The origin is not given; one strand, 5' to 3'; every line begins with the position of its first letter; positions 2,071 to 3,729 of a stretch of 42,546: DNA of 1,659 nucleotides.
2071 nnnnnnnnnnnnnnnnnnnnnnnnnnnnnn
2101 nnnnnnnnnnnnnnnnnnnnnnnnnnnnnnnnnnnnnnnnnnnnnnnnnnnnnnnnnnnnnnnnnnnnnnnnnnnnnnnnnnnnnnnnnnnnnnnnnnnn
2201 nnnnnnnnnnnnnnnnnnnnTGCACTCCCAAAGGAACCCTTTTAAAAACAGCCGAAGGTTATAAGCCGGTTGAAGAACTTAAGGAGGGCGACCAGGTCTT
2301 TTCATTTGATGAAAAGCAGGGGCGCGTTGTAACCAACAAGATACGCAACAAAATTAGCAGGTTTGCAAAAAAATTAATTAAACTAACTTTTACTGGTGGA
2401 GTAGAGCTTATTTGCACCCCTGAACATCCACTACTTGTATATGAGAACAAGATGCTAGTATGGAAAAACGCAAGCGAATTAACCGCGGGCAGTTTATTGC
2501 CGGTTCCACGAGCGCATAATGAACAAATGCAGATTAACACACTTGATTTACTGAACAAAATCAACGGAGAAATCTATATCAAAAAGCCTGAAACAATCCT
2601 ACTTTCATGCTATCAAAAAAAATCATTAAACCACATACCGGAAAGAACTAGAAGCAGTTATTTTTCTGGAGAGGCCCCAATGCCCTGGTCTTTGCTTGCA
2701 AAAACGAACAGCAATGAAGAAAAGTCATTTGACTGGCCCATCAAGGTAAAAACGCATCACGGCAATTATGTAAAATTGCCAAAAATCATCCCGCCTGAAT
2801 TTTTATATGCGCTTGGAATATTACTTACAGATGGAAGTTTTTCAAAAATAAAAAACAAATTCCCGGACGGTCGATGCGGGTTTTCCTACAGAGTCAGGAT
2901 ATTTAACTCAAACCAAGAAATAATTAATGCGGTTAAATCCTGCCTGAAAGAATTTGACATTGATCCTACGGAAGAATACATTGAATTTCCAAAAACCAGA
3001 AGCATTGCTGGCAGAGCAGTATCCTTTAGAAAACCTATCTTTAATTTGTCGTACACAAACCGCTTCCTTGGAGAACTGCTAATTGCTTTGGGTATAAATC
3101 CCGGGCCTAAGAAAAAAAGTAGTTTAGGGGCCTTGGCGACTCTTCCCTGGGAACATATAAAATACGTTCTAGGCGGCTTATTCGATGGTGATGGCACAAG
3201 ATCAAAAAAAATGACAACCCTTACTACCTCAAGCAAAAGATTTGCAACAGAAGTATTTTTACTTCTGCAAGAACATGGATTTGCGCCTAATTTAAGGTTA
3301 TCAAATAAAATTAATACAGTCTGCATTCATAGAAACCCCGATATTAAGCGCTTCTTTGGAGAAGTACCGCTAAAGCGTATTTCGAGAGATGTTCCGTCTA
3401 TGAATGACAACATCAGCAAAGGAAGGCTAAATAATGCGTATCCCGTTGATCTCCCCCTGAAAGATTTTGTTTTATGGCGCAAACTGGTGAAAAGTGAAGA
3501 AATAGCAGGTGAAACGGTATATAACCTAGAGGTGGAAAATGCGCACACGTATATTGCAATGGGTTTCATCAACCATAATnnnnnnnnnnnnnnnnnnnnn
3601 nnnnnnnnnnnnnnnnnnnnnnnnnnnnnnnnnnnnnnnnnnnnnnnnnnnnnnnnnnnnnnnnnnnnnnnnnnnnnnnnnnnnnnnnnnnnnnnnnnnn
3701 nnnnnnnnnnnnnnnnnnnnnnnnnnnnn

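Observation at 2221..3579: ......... intein in the PolD small subunit (DP1) while the adjacent DP2 gene is intein-free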

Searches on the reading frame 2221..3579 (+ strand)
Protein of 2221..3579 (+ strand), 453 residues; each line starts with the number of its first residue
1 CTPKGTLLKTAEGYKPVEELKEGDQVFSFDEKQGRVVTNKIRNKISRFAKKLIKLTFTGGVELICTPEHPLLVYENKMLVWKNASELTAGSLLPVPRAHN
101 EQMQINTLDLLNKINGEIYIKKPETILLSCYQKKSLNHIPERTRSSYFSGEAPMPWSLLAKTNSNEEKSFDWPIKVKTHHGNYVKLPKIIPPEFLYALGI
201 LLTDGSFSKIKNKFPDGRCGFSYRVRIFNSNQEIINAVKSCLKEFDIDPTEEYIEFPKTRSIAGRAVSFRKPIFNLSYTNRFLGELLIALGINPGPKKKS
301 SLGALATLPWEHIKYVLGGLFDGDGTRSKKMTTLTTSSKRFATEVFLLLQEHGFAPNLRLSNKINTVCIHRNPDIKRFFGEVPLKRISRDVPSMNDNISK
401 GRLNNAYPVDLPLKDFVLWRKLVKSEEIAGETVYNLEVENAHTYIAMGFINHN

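Call 6: search_protein_families(library=pfam, proteins=[window:2221-3579:+], max_evalue=0.01)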
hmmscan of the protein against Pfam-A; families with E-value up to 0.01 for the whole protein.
window:2221-3579:+ (453 aa): 5 families
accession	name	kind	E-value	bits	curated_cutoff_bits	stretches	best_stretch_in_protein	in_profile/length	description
PF14890.11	Intein_splicing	-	2.2e-18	66.9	35.8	1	13-453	7-155/155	Intein splicing domain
PF14528.11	LAGLIDADG_3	-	3.4e-13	50.1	22.5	2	315-382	5-81/82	LAGLIDADG-like domain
PF07591.16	PT-HINT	-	4.8e-09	37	27.7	1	7-93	1-87/137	Pretoxin HINT domain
PF13403.11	Hint_2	-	2.7e-05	25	28.4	1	1-82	2-86/147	Hint domain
PF01079.26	Hint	-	0.0012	18.9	29.7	1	9-77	22-92/213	Hint module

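Call 7: search_protein_families(library=ncbifam, proteins=[window:2221-3579:+], max_evalue=0.01)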
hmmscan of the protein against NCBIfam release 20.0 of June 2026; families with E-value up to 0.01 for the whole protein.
window:2221-3579:+ (453 aa): 13 families
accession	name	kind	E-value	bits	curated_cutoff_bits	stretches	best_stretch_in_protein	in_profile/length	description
NF011303.0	PRK14715.1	equivalog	2.9e-15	54.5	1585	1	23-357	941-1261/1627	DNA-directed DNA polymerase II large subunit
NF011491.0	PRK14898.1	equivalog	1.7e-08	33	783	1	36-370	135-396/860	DNA-directed RNA polymerase subunit A''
NF011302.0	PRK14714.1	equivalog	3.3e-08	31.6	1791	1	17-108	974-1065/1350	DNA-directed DNA polymerase II large subunit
NF003159.0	PRK04132.1-4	equivalog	3.9e-08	31.8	999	1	23-98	95-170/852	replication factor C small subunit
NF011418.0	PRK14845.1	equivalog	4.1e-08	31.5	756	1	43-433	85-347/1049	translation initiation factor IF-2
NF045703.1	rSAM_Tes_intein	exception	8.5e-08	30.4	1700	1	24-209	204-386/1040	tetraether lipid synthase Tes, intein-containing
NF005852.0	PRK07773.1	equivalog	2.2e-07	29.6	780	1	6-105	403-506/886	replicative DNA helicase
TIGR01445.1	intein_Nterm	domain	6.3e-06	27.1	24.5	1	1-73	1-83/83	intein N-terminal splicing region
TIGR01443.1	intein_Cterm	domain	9.6e-05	22.5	15.6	1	433-453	2-23/24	intein C-terminal splicing region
NF003158.0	PRK04132.1-3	equivalog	0.00013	19.2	1750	1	25-145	99-220/1437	replication factor C small subunit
NF052663.1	RtcB_rel_intein2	exception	0.00038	19.4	1050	1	19-95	97-173/626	intein-containing RctB family protein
NF003157.0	PRK04132.1-2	equivalog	0.0024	15.8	1103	0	34-97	95-159/864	replication factor C small subunit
NF006207.0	PRK08332.1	equivalog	0.0042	14.3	2400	0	423-453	1210-1241/1684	vitamin B12-dependent ribonucleotide reductase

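Call 16: find_homologous_proteins(query=window:2221-3579:+)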
Query window:2221-3579:+ (453 aa): 7 proteins with E <= 0.001 among 8000 candidates.
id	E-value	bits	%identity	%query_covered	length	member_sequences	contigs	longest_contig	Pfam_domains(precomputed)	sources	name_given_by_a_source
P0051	2.1e-175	602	59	100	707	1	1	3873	PF07591.16,PF04042.22,PF14528.12,PF13403.12,PF14890.12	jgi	jgi:intein/homing endonuclease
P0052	3.7e-53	199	63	32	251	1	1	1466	PF14528.12,PF01434.25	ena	-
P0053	9.8e-10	56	31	34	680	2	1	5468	PF04321.24,PF16363.12,PF14528.12,PF01370.28,PF13403.12,PF14890.12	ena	-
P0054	1.8e-5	42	24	99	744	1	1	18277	PF00145.24,PF14528.12,PF01079.26,PF14890.12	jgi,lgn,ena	-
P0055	4.2e-5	41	22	100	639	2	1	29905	PF14528.12,PF14890.12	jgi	jgi:intein/homing endonuclease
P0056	9.5e-5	39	36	21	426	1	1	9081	PF07591.16,PF13403.12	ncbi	ncbi:polymorphic toxin-type HINT domain-containing protein, partial [Pseudomonadota bacterium]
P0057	3.0e-4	38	31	16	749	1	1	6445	PF07591.16,PF04280.22,PF14623.12,PF01079.26,PF13403.12,PF14890.12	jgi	jgi:predicted lipid-binding transport protein (Tim44 family)/uncharacterized membrane protein YgcG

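Call 20: find_encoding_contigs(protein=P0051, flank=5000, max_places=3)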
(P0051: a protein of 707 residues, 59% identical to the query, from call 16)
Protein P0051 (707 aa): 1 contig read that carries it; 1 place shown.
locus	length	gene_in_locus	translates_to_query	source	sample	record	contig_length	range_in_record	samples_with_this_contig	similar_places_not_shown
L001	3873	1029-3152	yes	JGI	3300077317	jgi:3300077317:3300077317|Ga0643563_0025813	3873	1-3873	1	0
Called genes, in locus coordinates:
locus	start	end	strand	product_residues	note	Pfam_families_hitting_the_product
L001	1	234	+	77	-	?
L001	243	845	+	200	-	-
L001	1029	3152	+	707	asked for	PF13403:Hint_2 (faint), PF07591:PT-HINT (weak), PF14890:Intein_splicing, PF14528:LAGLIDADG_3 (weak), PF04042:DNA_pol_E_B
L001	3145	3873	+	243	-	?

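Call 22: find_encoding_contigs(protein=P0052, flank=3000, max_places=3)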
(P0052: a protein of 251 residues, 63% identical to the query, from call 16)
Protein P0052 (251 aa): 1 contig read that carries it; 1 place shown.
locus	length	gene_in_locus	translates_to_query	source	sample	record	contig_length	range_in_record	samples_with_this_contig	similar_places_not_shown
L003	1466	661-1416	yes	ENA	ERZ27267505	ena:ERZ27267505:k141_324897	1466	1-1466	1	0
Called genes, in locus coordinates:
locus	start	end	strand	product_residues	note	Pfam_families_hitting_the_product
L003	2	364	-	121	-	?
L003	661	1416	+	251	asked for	PF14528:LAGLIDADG_3, PF01434:Peptidase_M41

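Call 28: search_solved_structures(query=window:2221-3579:+, max_evalue=0.01, show_alignments=2)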
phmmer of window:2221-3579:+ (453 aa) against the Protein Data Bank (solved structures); distinct sequences matched with E-value up to 0.01: 8.
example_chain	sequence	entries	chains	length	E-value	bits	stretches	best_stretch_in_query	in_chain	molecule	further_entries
7oec_A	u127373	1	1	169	2.4e-05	26.5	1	23-96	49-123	DNA polymerase II large subunit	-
5bkh_A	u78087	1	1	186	3.1e-05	26.1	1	23-96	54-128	DNA polymerase II large subunit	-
2lcj_A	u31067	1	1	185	0.00046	22.3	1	23-96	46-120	Pab polC intein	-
6qaz_A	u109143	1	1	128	0.0016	20.5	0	6-73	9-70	cyanophage-like gp41-1 intein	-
2cw7_A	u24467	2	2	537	0.0027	19.7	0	17-112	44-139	Endonuclease PI-PkoII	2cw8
6riz_A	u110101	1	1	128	0.0061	18.6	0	6-70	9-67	gp41-1 intein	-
4e2u_A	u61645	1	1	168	0.007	18.4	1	26-113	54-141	Pho radA intein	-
2lwy_A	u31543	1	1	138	0.008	18.2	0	5-91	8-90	BACTERIAL INTEIN-LIKE DOMAIN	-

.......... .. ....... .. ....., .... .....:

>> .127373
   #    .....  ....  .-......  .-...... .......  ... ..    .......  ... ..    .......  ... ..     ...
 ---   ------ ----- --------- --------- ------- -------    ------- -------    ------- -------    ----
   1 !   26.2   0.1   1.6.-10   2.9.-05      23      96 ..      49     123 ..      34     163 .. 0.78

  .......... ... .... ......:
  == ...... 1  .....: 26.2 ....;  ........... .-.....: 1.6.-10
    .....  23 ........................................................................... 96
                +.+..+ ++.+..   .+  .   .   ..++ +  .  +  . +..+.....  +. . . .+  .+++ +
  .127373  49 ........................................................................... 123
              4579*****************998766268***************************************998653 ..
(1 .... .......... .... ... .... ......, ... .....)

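Call 64: predict_structure(alignment_id=A2)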
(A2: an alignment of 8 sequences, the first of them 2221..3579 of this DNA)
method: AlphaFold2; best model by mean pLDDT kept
length: 453 residues; sequences in the alignment: 8
mean_pLDDT: 72.8   pTM: 0.78
mean pLDDT of the five models: 72.8, 72.2, 69.6, 59.6, 56.6
residues with pLDDT >= 90: 99; 70-90: 198; 50-70: 68; < 50: 88
segments of 3 or more residues with pLDDT < 50: 124-136, 138-149, 166-169, 257-270, 363-379, 390-412
pLDDT, mean of each block of 10 residues (from residue 1): 90 91 92 85 94 91 94 89 95 81 71 73 46 46 45 71 54 68 77 86 79 72 75 82 76 53 40 51 79 64 82 86 74 79 89 79 45 43 65 42 36 66 94 92 91 88
secondary structure, 60 per line:
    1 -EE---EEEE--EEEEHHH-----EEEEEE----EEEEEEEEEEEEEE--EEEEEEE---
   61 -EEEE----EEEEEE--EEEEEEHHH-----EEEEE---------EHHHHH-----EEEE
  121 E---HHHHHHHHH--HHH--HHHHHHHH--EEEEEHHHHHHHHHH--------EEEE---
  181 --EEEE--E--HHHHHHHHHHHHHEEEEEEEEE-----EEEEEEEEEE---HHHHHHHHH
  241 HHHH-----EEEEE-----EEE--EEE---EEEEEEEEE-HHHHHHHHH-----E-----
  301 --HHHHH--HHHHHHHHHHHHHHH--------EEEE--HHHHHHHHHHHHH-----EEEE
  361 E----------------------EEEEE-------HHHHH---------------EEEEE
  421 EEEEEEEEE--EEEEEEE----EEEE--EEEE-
elements in order: E7-10 E13-16 E25-30 E35-48 E51-57 E62-65 E70-75 E78-83 E92-96 H107-111 E117-121 H125-133 H141-148 E151-155 H156-165 E174-177 E183-186 H192-204 E205-213 E219-228 H232-244 E250-254 E260-262 E265-267 E271-279 H281-289 H303-307 H310-324 E333-336 H339-351 E357-361 E384-388 H396-400 E416-429 E432-438 E443-446 E449-452

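Call 67: find_related_loci(query=A3, collection=metagenome_contigs, flank=2500)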
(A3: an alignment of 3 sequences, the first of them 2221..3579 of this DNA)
Query A3 (453 aa) in metagenome_contigs; peptide patterns used: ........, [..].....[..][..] (x = any residue, [..] = any of these).
170 stretches matched a pattern; 33 encode a relative of the query (tblastn E <= 1e-3); 33 distinct loci.
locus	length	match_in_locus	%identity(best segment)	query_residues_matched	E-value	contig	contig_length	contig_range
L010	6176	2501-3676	24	1-379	4e-16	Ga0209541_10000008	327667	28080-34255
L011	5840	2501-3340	26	65-367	1e-14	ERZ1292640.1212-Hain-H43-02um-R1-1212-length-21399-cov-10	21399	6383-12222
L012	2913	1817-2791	24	7-355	1e-14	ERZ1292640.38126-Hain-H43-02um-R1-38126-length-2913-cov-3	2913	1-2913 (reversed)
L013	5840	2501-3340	27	65-367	1e-12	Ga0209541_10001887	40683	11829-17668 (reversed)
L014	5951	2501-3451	28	17-358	1e-9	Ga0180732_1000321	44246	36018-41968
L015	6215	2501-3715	35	1-453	1e-9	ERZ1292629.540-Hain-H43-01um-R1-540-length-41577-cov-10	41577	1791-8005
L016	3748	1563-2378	26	65-358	3e-9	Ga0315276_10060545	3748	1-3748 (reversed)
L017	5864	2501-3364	25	51-358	6e-9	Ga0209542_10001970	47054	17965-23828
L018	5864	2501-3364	25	51-358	6e-9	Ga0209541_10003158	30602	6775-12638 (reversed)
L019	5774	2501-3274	25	63-345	1e-8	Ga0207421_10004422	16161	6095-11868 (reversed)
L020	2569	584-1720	23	62-453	5e-8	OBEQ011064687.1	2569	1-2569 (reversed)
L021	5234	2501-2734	32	1-82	5e-7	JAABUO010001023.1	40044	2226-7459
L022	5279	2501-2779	26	1-97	5e-7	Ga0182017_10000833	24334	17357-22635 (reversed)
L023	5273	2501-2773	30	1-93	1e-6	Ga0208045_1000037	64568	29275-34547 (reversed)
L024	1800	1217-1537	30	1-95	1e-6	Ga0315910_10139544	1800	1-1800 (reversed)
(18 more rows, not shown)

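Call 68: fold_search(model_id=the predicted structure, library=pdb)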
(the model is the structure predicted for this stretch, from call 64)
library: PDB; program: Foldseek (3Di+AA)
matches with E <= 10: 642; with E <= 0.001: 69
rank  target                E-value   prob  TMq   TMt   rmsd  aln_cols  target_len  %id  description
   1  2cw7                  3.5e-18  1.00  0.53  0.46  10.7       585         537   15  Crystal structure of intein homing endonuclease II (released 2006-04-18)
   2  7qss                  4.8e-15  1.00  0.56  0.58   8.7       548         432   14  Crystal structure of homing endonuclease-associated TliVMA intein (C1A) (released 2022-03-30)
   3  7qsu                  5.5e-14  1.00  0.58  0.70   6.9       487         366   15  Crystal structure of homing endonuclease-associated TliVMA intein (C1A, d333-339) (released 2022-03-30)
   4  7qst                  2.3e-12  1.00  0.49  0.59   8.7       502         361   14  Crystal structure of homing endonuclease-associated PhoVMA intein (C1A) (released 2022-03-30)
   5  1dq3                  2.4e-11  1.00  0.52  0.51   9.4       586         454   13  CRYSTAL STRUCTURE OF AN ARCHAEAL INTEIN-ENCODED HOMING ENDONUCLEASE PI-PFUI (released 2000-07-05)
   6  1vde_A                4.8e-11  1.00  0.42  0.44  24.4       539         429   13  PI-SCEI, A HOMING ENDONUCLEASE WITH PROTEIN SPLICING ACTIVITY (released 1998-04-08)
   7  1ef0_A                1.1e-09  1.00  0.41  0.43  21.7       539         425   11  CRYSTAL STRUCTURE OF PI-SCEI MINIPRECURSOR (released 2000-06-07)
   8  1vde_B                1.3e-09  1.00  0.43  0.44  25.0       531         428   13  PI-SCEI, A HOMING ENDONUCLEASE WITH PROTEIN SPLICING ACTIVITY (released 1998-04-08)
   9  1jva_B                7.9e-09  1.00  0.42  0.43  24.5       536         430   12  CRYSTAL STRUCTURE OF THE VMA1-DERIVED ENDONUCLEASE BEARING THE N AND C EXTEIN PROPEPTIDES (released 2002-08-29)
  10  1um2_B                1.9e-08  1.00  0.43  0.46  22.9       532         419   12  Crystal Structure of the Vma1-Derived Endonuclease with the Ligated Extein Segment (released 2004-09-22)
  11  1dfa                  1.9e-08  1.00  0.41  0.45  24.3       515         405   13  CRYSTAL STRUCTURE OF PI-SCEI IN C2 SPACE GROUP (released 1999-12-08)
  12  1um2_A                2.0e-08  1.00  0.44  0.47  24.9       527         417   13  Crystal Structure of the Vma1-Derived Endonuclease with the Ligated Extein Segment (released 2004-09-22)
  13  1lwt_A                2.8e-08  1.00  0.42  0.43  24.1       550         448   13  Crystal structure of the intein homing endonuclease PI-SceI bound to its substrate DNA (Ca2+ free) (released 2002-09-27)
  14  1lws_A                3.1e-08  1.00  0.43  0.45  22.5       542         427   12  Crystal structure of the intein homing endonuclease PI-SceI bound to its recognition sequence (released 2002-09-27)
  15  1ef0_B                4.4e-07  1.00  0.39  0.43  24.4       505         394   12  CRYSTAL STRUCTURE OF PI-SCEI MINIPRECURSOR (released 2000-06-07)
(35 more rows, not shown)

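Call 70: find_homologous_proteins(query=A3, max_evalue=0.00001)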
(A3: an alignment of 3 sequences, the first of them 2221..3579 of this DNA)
Query A3 (3 sequences) (453 aa, profile of the alignment): 11 proteins with E <= 0.00001 among 8000 candidates.
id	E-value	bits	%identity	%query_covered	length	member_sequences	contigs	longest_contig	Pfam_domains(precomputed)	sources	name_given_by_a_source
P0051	3.8e-256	868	59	100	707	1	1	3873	PF07591.16,PF04042.22,PF14528.12,PF13403.12,PF14890.12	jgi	jgi:intein/homing endonuclease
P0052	6.0e-61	225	63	32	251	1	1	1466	PF14528.12,PF01434.25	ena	-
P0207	5.3e-11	60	39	16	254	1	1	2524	PF07591.16,PF01079.26,PF13403.12,PF14890.12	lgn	-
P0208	1.9e-8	52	33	16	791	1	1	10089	PF07591.16,PF14623.12,PF05203.22,PF01079.26,PF13403.12,PF08517.18,PF14890.12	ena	-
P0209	4.5e-7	47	37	17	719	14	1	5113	PF00145.24,PF14623.12,PF13403.12,PF14890.12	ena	-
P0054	4.5e-7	47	24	99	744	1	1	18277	PF00145.24,PF14528.12,PF01079.26,PF14890.12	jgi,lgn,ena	-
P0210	9.8e-7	46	37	17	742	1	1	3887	PF00145.24,PF14623.12,PF13403.12,PF14890.12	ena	-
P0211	1.3e-6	46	37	17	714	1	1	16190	PF00145.24,PF14623.12,PF13403.12,PF14890.12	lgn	-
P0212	2.9e-6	45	28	16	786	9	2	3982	PF07591.16,PF14623.12,PF01079.26,PF08517.18,PF14890.12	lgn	-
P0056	2.9e-6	45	36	21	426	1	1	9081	PF07591.16,PF13403.12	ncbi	ncbi:polymorphic toxin-type HINT domain-containing protein, partial [Pseudomonadota bacterium]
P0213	3.6e-6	44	38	20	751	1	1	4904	PF07591.16,PF14623.12,PF13403.12,PF14890.12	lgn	-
